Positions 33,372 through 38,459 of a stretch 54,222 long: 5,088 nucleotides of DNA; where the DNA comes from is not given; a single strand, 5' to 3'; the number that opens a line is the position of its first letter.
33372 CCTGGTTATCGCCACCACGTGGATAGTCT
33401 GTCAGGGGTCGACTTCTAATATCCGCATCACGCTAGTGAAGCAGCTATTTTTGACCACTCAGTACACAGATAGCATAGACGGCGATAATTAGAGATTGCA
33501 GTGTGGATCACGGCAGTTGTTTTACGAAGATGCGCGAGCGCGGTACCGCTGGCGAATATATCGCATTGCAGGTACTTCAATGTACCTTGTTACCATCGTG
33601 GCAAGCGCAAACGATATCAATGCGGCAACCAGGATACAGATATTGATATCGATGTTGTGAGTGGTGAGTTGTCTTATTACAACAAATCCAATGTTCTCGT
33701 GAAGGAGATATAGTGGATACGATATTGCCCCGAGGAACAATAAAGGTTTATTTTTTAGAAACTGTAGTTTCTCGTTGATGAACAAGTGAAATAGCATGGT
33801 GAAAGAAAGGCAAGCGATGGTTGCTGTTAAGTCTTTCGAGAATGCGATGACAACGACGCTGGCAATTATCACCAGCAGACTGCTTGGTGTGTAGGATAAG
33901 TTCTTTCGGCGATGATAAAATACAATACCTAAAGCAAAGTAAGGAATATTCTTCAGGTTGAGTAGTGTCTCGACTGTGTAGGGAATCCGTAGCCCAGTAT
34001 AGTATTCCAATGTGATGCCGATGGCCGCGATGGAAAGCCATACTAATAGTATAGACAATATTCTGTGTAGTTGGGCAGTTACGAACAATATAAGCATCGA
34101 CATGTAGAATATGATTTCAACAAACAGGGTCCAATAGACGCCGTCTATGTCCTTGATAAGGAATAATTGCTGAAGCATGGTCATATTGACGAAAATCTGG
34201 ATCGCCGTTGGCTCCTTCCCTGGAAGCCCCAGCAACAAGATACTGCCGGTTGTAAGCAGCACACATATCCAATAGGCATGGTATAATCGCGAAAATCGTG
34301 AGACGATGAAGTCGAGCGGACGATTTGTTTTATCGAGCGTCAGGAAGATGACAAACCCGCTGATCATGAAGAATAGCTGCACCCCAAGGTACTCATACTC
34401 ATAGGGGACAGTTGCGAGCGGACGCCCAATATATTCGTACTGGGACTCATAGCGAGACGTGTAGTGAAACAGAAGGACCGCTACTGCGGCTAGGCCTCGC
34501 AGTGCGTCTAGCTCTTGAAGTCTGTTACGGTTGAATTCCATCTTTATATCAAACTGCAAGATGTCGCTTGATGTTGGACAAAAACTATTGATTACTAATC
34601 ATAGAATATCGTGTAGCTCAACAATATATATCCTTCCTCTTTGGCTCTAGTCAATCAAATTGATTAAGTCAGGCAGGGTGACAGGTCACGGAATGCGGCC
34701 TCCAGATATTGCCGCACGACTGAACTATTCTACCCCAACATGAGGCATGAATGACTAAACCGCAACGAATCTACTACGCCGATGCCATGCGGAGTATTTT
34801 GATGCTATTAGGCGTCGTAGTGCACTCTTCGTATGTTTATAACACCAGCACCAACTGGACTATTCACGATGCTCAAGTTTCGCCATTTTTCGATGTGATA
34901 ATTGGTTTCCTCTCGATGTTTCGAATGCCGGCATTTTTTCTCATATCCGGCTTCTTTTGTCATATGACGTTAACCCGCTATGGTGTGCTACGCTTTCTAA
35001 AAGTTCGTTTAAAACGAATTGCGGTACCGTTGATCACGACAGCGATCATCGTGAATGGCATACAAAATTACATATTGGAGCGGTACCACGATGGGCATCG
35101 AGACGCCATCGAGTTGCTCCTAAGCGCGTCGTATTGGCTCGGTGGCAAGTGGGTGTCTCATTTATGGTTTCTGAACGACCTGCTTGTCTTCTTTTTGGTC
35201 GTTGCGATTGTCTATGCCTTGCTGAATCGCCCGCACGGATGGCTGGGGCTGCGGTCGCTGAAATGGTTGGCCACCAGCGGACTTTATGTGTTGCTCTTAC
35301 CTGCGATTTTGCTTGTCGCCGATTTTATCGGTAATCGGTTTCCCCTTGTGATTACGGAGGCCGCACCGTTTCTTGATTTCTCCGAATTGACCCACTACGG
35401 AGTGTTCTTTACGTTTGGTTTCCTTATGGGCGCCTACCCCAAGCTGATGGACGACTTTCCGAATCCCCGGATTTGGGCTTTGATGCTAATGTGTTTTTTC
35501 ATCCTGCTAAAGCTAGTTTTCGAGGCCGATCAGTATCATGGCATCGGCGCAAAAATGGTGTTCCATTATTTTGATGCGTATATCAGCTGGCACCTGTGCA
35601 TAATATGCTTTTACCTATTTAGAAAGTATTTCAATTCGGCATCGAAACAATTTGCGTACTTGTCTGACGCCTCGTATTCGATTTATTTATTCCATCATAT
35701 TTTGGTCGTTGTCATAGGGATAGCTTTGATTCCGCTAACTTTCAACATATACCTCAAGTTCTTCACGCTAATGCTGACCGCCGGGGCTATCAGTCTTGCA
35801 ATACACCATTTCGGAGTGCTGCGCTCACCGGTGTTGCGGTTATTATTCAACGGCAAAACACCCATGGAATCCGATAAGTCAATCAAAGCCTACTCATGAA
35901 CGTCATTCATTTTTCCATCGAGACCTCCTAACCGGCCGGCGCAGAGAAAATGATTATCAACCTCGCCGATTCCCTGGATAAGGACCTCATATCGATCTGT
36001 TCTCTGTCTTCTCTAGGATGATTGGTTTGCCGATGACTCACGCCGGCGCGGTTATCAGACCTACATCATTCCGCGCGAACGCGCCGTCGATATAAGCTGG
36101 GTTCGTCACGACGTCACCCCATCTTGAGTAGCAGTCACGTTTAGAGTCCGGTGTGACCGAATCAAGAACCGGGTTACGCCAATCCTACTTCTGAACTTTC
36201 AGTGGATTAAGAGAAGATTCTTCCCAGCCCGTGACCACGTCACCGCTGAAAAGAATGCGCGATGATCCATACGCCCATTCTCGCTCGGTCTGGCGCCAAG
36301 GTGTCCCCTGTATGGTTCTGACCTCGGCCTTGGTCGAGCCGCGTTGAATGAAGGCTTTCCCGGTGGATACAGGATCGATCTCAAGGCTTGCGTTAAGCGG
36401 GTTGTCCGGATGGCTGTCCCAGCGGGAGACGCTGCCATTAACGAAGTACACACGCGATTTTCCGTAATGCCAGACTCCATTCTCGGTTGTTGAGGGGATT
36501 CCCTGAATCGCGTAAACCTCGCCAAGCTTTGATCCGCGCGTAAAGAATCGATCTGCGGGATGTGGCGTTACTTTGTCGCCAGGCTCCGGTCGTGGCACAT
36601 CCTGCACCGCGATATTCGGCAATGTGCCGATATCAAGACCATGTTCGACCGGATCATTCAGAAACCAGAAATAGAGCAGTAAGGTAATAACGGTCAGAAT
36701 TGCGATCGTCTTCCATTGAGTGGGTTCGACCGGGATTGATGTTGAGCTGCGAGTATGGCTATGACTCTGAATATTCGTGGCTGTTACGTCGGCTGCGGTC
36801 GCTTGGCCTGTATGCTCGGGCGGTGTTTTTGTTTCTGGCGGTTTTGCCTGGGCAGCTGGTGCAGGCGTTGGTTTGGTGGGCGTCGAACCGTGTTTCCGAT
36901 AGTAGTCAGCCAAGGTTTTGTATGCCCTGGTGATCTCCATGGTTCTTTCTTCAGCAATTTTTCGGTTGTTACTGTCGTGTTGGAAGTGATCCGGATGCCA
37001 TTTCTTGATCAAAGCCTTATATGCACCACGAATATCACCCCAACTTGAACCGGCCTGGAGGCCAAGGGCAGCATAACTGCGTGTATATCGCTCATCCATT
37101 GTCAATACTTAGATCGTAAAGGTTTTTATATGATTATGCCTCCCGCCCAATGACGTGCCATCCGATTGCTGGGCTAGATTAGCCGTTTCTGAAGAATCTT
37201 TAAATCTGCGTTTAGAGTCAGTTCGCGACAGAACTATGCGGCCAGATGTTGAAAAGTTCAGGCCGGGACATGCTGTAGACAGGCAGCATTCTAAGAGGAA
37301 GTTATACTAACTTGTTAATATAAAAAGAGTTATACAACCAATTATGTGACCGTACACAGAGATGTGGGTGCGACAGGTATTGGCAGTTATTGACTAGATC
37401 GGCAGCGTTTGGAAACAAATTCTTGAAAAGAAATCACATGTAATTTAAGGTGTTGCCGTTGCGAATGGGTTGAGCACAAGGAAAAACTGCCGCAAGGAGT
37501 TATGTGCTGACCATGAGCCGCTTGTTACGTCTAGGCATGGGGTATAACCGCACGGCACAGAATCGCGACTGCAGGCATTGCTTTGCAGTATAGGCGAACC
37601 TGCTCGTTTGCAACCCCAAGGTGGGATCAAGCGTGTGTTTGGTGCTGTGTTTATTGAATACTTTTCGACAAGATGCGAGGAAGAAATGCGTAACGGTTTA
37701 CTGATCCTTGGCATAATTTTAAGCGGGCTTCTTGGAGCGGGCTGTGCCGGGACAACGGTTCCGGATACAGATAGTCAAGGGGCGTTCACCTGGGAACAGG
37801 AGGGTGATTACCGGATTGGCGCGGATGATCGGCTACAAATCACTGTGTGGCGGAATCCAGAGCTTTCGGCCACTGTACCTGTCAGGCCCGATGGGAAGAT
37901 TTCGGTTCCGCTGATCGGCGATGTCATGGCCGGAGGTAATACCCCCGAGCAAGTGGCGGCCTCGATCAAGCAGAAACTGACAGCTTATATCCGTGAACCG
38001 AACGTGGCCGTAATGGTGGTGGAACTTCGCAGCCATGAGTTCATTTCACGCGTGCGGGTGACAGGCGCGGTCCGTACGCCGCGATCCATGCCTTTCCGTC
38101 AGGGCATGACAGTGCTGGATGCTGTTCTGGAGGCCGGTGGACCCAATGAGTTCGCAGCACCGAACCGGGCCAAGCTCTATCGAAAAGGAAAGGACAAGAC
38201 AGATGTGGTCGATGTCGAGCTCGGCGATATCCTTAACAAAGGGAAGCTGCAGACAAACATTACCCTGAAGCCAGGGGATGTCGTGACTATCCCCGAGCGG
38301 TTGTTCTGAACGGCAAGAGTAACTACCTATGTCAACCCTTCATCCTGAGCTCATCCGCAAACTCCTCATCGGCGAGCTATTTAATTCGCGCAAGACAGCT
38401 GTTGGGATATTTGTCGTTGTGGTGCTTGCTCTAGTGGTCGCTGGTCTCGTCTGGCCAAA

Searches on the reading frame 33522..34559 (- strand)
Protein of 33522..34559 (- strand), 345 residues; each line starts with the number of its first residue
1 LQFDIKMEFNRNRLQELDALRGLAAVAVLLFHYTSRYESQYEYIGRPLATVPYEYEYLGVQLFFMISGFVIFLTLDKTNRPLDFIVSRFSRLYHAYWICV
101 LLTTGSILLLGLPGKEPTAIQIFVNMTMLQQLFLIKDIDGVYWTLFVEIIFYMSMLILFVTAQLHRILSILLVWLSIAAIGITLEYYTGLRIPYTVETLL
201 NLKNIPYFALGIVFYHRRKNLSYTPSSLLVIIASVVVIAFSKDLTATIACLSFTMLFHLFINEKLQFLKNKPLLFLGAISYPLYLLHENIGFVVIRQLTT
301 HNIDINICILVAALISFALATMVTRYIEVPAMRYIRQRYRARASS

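Call 6: search_protein_families(library=ncbifam, proteins=[window:33522-34559:-], max_evalue=0.00001)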
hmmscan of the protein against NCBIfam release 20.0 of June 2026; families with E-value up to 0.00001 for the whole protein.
window:33522-34559:- (345 aa): 0 families

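Call 78: search_protein_families(library=pfam, proteins=[window:33522-34559:-], max_evalue=0.01)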
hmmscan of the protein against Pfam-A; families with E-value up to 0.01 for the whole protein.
window:33522-34559:- (345 aa): 1 family
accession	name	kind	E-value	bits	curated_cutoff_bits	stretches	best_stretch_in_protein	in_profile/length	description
PF01757.29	Acyl_transf_3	-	2e-26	93.3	31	1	15-320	2-320/326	Acyltransferase domain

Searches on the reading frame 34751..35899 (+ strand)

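Call 6: search_protein_families(library=ncbifam, proteins=[window:34751-35899:+], max_evalue=0.00001)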
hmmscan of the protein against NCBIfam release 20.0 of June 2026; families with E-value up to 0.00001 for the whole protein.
window:34751-35899:+ (382 aa): 1 family
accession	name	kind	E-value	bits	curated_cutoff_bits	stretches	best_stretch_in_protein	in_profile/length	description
NF003014.0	PRK03854.1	equivalog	1.1e-73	248.7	338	1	2-376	4-380/386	glucans biosynthesis protein MdoC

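Call 78: search_protein_families(library=pfam, proteins=[window:34751-35899:+], max_evalue=0.01)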
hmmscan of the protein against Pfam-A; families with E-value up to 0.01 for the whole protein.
window:34751-35899:+ (382 aa): 1 family
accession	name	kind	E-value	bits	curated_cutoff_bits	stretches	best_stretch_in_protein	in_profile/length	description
PF01757.29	Acyl_transf_3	-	9.9e-34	117.3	31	1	7-349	1-318/326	Acyltransferase domain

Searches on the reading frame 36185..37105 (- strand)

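Call 6: search_protein_families(library=ncbifam, proteins=[window:36185-37105:-], max_evalue=0.00001)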
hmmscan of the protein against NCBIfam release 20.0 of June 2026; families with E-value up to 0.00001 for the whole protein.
window:36185-37105:- (306 aa): 4 families
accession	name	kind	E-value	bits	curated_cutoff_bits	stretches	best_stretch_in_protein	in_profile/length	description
TIGR02349.1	DnaJ_bact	equivalog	9.4e-08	31.8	377.2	1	11-71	3-59/354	molecular chaperone DnaJ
NF010892.0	PRK14299.1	equivalog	3e-06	26.7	392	1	10-94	6-86/291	chaperone protein DnaJ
NF008035.0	PRK10767.1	subfamily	5.3e-06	25.7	338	1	11-71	7-63/374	molecular chaperone DnaJ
NF050028.1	CldAdptActJ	equivalog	9.2e-06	26.1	150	0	11-70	5-65/93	cold adaptation protein ActJcold adaptation protein ActJ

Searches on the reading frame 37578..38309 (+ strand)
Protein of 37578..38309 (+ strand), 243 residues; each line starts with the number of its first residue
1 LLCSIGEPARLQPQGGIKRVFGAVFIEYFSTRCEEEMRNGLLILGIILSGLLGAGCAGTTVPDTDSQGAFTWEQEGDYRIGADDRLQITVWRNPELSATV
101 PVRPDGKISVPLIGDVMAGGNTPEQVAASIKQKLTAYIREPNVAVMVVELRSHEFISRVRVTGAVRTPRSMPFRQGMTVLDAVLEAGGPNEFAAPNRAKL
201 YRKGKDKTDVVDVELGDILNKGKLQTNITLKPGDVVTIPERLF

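Call 6: search_protein_families(library=ncbifam, proteins=[window:37578-38309:+], max_evalue=0.00001)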
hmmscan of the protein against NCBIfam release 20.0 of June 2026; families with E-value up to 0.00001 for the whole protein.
window:37578-38309:+ (243 aa): 4 families
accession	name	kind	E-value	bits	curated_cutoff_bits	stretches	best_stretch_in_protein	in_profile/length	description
TIGR03027.2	pepcterm_export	equivalog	1.3e-61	207.2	180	1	77-243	2-169/169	XrtA/PEP-CTERM system exopolysaccharide export protein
NF041843.1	EpsY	equivalog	2.5e-24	85.6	320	1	73-238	48-210/211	exopolysaccharide export protein EpsY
NF011658.0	PRK15078.1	subfamily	3.7e-23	81.9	333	1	77-239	84-250/380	polysaccharide export protein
TIGR03028.1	EpsE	equivalog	1.8e-20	73.3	262.65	1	77-238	1-159/239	polysaccharide export protein EpsE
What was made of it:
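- Checked: The genes upstream (37578-43244) match XrtA/PEP-CTERM models TIGR03027, 03007, 03018, 03016 and 03015 (03018, 03016 and 03015 below their cut-offs) (call 6).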
